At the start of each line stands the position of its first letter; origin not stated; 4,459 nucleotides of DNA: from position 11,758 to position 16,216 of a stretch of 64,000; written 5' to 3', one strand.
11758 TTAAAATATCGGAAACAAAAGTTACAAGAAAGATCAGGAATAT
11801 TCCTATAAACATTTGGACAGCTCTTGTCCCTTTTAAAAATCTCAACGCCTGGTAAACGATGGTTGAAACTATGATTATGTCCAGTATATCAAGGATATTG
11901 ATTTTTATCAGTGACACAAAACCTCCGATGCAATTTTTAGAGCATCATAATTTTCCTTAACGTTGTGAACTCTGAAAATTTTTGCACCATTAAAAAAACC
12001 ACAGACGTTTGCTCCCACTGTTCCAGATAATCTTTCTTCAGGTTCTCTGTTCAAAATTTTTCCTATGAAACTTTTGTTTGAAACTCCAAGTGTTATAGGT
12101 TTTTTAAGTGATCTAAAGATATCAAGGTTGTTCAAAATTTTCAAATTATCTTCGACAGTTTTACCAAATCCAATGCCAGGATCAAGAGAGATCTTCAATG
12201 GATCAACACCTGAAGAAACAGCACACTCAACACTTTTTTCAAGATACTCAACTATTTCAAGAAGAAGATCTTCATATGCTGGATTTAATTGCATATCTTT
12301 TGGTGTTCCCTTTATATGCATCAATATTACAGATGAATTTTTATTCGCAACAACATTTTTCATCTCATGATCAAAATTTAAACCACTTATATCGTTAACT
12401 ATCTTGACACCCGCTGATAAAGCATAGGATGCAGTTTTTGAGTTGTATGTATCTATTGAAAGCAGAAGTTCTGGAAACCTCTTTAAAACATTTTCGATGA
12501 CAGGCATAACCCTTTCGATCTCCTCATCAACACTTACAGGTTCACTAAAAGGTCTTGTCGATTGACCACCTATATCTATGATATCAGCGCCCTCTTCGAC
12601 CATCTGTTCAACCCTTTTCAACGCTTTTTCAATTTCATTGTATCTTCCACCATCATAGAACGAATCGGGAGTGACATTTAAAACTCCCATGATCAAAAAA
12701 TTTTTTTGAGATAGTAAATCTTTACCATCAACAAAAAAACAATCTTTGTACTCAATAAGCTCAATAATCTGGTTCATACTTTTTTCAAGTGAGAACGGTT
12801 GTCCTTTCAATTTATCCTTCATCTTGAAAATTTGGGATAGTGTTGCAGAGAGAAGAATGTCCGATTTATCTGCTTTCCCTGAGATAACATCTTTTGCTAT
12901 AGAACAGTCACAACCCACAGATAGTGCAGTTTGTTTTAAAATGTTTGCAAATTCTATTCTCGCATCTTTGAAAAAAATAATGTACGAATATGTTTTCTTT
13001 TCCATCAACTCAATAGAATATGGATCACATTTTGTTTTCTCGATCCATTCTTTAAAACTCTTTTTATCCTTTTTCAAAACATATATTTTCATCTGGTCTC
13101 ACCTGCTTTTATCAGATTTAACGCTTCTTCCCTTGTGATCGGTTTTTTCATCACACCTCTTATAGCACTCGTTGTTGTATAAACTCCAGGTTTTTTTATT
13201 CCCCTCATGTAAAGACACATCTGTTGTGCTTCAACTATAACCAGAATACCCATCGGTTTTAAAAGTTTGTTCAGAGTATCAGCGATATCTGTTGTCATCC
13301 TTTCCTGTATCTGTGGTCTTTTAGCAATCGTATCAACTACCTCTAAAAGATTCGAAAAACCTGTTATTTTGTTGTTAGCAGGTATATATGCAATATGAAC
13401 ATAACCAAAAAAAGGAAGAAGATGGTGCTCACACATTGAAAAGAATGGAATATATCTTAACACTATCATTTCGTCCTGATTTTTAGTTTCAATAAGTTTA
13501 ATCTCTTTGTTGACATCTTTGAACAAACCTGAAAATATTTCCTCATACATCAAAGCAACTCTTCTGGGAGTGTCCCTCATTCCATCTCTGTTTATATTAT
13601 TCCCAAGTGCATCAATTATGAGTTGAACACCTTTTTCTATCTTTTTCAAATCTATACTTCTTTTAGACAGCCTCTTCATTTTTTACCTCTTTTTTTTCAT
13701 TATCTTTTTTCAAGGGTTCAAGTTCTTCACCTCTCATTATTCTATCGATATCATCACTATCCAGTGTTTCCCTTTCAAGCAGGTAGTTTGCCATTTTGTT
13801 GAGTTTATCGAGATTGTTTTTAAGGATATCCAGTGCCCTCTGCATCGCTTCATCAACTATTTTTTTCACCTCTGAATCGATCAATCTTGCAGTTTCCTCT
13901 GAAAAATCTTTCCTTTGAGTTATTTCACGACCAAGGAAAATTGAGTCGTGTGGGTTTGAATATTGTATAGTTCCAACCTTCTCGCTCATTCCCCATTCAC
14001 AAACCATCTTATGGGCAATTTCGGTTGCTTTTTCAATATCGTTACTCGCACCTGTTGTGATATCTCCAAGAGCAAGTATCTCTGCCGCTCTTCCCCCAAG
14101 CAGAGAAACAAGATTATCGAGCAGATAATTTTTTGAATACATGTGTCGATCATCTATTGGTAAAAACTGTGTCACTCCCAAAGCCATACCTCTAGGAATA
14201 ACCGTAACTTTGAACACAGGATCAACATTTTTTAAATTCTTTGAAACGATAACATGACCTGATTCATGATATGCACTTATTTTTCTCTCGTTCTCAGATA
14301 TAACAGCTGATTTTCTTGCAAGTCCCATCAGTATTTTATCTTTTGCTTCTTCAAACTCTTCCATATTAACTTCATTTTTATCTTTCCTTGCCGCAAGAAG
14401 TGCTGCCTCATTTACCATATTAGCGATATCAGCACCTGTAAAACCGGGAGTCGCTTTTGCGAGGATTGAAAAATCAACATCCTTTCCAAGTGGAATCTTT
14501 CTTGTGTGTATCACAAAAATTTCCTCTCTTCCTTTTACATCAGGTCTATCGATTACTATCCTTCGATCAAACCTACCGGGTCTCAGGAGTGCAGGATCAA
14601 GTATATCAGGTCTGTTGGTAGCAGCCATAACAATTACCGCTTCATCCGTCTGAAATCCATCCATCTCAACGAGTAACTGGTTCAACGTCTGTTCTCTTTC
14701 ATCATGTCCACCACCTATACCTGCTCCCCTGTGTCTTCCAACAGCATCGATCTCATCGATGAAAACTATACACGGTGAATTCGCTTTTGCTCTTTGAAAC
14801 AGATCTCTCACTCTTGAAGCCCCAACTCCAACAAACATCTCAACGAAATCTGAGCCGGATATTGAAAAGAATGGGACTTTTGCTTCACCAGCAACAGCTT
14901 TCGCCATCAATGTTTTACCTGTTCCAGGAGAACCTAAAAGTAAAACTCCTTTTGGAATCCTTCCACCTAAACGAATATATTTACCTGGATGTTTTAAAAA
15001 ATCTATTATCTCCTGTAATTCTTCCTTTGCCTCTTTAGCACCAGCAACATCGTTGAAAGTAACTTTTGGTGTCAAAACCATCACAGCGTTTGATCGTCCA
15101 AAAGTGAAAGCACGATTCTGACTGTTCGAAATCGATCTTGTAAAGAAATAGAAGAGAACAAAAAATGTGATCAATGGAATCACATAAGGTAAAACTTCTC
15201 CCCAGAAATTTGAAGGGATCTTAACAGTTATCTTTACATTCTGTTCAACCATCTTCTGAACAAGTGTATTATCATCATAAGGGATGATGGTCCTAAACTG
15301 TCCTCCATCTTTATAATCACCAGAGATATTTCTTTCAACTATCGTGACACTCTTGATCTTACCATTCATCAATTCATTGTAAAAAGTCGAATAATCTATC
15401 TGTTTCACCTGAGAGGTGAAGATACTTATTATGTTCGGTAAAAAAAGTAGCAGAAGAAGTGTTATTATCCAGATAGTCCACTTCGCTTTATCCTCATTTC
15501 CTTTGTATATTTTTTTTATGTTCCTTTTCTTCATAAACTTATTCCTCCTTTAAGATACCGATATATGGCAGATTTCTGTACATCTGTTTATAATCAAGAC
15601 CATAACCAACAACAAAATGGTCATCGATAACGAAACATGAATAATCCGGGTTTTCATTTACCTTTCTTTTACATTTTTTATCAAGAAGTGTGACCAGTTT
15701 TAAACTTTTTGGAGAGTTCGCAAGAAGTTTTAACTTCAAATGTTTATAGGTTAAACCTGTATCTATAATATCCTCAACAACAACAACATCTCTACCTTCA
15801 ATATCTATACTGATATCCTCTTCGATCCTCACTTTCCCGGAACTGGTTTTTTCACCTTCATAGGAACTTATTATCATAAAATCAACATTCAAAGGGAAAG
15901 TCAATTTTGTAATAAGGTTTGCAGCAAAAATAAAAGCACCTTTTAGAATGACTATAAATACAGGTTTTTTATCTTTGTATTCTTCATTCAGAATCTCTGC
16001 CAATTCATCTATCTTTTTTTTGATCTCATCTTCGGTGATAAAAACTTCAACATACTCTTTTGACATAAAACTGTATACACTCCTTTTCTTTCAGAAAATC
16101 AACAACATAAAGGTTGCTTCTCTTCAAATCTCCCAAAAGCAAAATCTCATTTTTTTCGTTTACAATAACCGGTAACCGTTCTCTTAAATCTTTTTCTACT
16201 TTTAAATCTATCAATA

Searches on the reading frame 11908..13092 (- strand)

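Call 43: search_protein_families(library=pfam, proteins=[window:11908-13092:-], max_evalue=0.00001)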
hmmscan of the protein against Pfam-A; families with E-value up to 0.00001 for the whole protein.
window:11908-13092:- (394 aa): 1 family
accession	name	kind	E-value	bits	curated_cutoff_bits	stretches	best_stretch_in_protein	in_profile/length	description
PF00809.28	Pterin_bind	-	3.5e-82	276.2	25.5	1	135-376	1-244/244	Pterin binding enzyme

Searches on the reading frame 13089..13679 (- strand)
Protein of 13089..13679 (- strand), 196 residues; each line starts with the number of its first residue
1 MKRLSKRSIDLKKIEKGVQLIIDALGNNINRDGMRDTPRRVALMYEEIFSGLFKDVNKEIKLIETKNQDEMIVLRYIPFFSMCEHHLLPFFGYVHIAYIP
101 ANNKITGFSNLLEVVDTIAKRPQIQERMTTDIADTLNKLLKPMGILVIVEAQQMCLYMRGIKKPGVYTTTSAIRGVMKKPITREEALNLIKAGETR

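Call 43: search_protein_families(library=pfam, proteins=[window:13089-13679:-], max_evalue=0.00001)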
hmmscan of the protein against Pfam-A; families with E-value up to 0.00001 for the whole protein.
window:13089-13679:- (196 aa): 1 family
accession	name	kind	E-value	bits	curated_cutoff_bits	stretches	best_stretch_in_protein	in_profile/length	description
PF01227.27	GTP_cyclohydroI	-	3e-63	212.9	27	1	14-190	1-178/179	GTP cyclohydrolase I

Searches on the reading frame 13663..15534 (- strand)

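Call 43: search_protein_families(library=pfam, proteins=[window:13663-15534:-], max_evalue=0.00001)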
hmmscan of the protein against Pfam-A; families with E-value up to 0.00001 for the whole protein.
window:13663-15534:- (623 aa): 4 families
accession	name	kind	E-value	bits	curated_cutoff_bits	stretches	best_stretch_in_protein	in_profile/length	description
PF01434.24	Peptidase_M41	-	1.6e-70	237.3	29.9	1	411-599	2-191/191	Peptidase family M41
PF00004.35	AAA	-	9.4e-47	159.2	21.2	1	197-329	1-130/131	ATPase family associated with various cellular activities (AAA)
PF06480.20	FtsH_ext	-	5.5e-18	65.5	25.5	1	19-107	1-103/103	FtsH Extracellular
PF17862.7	AAA_lid_3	-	3.9e-16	58.7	27.2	1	352-396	1-45/45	AAA+ lid domain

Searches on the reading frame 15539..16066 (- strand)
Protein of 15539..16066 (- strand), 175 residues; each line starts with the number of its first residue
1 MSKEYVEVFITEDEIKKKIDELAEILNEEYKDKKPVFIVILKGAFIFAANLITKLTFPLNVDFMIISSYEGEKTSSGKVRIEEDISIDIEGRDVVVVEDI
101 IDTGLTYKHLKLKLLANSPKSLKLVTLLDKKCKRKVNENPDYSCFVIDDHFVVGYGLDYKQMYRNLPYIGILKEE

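Call 43: search_protein_families(library=pfam, proteins=[window:15539-16066:-], max_evalue=0.00001)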
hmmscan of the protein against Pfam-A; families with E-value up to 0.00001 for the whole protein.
window:15539-16066:- (175 aa): 1 family
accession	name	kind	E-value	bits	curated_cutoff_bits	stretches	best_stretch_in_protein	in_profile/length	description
PF00156.33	Pribosyltran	-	1.8e-28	99.3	26.3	1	14-160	10-158/158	Phosphoribosyl transferase domain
